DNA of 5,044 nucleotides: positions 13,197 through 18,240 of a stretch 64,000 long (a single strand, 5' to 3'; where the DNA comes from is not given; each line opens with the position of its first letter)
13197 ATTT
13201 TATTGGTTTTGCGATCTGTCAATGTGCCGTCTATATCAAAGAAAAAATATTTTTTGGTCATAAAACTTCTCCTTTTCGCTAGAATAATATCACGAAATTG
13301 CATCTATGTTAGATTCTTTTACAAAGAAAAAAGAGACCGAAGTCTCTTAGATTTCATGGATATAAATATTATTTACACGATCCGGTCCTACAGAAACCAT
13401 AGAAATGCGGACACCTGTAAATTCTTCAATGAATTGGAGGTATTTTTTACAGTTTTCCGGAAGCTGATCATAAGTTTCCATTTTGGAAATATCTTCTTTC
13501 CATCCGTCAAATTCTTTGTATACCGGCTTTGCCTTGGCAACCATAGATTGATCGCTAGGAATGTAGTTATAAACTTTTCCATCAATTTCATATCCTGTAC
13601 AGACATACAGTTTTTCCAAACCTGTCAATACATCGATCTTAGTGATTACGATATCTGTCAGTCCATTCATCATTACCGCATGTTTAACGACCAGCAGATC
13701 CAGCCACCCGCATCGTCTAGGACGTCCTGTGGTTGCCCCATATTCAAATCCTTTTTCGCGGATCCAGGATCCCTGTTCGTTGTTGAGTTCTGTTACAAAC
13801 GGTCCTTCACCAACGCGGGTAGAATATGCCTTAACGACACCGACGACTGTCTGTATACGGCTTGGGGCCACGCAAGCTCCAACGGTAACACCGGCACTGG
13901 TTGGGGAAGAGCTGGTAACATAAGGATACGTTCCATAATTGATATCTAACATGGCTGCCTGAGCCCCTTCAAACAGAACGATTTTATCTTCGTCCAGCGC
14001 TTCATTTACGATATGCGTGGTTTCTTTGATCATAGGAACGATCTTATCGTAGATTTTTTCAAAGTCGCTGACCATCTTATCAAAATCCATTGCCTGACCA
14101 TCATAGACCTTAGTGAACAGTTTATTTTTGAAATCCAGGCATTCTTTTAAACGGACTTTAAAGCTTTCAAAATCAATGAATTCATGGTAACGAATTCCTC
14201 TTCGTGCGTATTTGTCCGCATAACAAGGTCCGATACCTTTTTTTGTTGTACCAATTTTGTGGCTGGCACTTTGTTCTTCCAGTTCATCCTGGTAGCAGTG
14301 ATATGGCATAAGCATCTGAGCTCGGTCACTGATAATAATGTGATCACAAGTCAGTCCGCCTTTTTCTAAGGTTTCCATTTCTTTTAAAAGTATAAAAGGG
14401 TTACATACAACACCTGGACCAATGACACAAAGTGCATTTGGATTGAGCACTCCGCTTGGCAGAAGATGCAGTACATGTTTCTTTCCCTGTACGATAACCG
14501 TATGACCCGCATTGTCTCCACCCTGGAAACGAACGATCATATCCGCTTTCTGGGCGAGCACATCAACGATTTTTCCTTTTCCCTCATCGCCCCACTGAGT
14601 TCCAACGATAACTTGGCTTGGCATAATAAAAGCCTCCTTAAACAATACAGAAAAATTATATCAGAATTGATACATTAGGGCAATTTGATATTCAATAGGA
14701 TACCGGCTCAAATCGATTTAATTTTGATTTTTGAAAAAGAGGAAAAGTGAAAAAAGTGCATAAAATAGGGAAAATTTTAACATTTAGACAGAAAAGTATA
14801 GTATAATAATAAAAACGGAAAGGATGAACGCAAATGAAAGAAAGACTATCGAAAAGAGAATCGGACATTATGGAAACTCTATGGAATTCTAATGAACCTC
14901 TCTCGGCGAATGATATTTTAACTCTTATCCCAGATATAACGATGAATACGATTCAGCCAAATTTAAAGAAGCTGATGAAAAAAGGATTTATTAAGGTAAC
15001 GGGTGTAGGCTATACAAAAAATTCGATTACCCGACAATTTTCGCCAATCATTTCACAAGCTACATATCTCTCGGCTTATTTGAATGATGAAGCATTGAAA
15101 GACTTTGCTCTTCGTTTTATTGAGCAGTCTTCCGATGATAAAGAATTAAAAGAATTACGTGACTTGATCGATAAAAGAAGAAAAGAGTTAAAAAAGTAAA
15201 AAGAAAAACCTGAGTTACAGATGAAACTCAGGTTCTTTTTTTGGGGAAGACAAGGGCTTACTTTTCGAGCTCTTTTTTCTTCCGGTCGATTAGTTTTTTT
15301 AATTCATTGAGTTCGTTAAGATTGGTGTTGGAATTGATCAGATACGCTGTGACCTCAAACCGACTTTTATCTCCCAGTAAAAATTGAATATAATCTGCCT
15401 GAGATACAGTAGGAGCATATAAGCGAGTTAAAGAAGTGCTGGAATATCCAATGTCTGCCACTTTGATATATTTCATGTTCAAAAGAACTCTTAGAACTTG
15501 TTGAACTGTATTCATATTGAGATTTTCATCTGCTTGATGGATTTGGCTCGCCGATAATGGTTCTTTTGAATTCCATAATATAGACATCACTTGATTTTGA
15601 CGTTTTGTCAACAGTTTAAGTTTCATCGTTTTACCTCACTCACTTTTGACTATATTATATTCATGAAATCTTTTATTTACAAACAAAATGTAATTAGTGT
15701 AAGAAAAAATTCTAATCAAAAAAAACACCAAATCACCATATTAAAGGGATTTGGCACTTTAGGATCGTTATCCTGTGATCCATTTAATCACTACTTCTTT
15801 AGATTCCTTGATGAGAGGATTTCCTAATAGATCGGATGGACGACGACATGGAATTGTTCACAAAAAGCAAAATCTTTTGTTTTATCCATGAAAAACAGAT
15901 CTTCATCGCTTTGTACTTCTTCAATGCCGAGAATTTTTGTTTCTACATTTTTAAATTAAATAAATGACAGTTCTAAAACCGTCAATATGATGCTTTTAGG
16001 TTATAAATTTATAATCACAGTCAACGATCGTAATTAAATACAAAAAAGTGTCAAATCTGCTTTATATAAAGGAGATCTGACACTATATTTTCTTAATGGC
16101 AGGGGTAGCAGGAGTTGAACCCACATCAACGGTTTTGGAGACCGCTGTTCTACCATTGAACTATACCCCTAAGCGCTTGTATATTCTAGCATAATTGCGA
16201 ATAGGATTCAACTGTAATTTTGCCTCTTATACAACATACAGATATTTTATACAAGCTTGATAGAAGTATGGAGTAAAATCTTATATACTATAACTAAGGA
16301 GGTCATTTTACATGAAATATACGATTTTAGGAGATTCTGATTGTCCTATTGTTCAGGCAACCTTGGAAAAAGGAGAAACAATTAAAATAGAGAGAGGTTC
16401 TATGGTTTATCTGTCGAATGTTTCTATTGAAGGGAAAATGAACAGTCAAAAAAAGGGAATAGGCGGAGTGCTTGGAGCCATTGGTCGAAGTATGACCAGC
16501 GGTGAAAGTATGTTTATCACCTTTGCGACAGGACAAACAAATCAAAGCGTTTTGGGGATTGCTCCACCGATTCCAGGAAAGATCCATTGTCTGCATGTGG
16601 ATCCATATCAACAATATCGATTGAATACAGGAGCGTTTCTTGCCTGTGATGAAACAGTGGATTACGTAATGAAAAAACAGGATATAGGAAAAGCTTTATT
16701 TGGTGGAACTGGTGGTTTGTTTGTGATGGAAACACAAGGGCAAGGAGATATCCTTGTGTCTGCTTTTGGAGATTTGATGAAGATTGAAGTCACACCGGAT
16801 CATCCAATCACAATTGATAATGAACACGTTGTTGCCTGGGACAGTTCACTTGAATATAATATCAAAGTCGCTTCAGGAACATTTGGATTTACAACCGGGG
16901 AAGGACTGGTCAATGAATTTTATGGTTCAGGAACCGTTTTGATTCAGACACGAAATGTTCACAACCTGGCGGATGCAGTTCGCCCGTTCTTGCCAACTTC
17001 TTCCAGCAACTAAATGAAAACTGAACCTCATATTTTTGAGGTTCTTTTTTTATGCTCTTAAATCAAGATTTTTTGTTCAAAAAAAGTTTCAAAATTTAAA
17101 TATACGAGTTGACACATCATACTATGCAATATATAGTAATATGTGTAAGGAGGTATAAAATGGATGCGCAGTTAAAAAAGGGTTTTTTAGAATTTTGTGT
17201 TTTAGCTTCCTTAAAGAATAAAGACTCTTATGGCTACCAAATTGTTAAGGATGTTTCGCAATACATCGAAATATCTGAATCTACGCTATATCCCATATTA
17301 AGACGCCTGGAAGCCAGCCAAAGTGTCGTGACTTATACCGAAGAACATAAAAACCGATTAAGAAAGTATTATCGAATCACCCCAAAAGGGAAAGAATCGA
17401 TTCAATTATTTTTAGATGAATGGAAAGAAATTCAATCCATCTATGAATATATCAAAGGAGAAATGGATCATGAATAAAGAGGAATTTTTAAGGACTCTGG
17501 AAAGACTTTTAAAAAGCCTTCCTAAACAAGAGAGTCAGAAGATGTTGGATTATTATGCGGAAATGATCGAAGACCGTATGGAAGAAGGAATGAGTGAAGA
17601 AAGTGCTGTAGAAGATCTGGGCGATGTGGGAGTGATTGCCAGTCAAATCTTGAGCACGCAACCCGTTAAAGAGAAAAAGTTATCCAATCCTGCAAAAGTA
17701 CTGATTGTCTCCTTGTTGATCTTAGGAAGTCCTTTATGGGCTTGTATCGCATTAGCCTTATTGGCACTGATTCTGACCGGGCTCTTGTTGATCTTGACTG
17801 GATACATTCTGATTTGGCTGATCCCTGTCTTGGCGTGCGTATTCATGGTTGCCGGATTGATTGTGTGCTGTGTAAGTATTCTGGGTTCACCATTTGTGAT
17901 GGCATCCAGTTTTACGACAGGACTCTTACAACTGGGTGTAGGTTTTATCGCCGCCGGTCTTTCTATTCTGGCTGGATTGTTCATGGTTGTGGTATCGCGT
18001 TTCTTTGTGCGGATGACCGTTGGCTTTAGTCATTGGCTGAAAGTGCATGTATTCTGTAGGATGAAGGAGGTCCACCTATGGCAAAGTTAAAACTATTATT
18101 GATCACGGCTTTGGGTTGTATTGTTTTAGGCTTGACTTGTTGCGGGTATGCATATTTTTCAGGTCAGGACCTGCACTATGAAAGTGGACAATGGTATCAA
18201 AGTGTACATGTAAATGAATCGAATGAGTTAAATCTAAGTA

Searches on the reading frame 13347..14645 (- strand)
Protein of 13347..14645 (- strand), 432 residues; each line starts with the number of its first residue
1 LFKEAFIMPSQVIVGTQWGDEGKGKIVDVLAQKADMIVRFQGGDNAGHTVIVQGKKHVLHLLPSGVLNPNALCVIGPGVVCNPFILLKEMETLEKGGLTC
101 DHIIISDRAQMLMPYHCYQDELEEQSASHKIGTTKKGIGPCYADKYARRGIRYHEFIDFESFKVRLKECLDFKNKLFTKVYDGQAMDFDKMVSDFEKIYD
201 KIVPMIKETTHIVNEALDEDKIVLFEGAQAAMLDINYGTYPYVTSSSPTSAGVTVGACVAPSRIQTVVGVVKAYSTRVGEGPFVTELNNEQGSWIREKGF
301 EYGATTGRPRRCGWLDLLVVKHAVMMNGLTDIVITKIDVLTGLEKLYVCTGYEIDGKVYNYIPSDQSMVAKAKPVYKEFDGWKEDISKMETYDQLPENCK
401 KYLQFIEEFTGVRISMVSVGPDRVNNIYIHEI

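Call 58: search_protein_families(library=pfam, proteins=[window:13347-14645:-], max_evalue=0.01)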
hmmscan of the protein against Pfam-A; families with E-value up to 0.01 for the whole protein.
window:13347-14645:- (432 aa): 1 family
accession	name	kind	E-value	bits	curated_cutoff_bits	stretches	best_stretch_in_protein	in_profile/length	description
PF00709.27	Adenylsucc_synt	-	1.2e-180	601.2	27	1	12-425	1-414/416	Adenylosuccinate synthetase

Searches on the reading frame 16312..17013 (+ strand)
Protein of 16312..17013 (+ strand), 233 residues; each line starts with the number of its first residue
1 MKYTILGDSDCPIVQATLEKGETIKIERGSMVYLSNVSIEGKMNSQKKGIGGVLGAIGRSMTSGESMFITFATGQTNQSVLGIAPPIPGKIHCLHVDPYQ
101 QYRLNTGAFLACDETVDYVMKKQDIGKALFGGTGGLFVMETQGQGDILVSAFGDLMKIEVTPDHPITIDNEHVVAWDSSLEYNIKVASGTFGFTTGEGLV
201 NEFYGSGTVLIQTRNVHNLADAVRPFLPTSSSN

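Call 58: search_protein_families(library=pfam, proteins=[window:16312-17013:+], max_evalue=0.01)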
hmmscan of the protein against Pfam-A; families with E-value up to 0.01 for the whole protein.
window:16312-17013:+ (233 aa): 1 family
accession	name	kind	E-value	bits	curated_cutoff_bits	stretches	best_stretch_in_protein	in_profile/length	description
PF01987.23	AIM24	-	6.1e-57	193.1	25.7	1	3-214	1-205/205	Mitochondrial biogenesis AIM24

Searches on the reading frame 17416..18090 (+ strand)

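Call 58: search_protein_families(library=pfam, proteins=[window:17416-18090:+], max_evalue=0.01)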
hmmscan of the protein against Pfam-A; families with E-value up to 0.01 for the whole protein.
window:17416-18090:+ (224 aa): 1 family
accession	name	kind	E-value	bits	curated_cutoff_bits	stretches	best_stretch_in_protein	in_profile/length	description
PF22564.2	HAAS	-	1.2e-12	48.4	27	1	23-76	1-54/55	HAAS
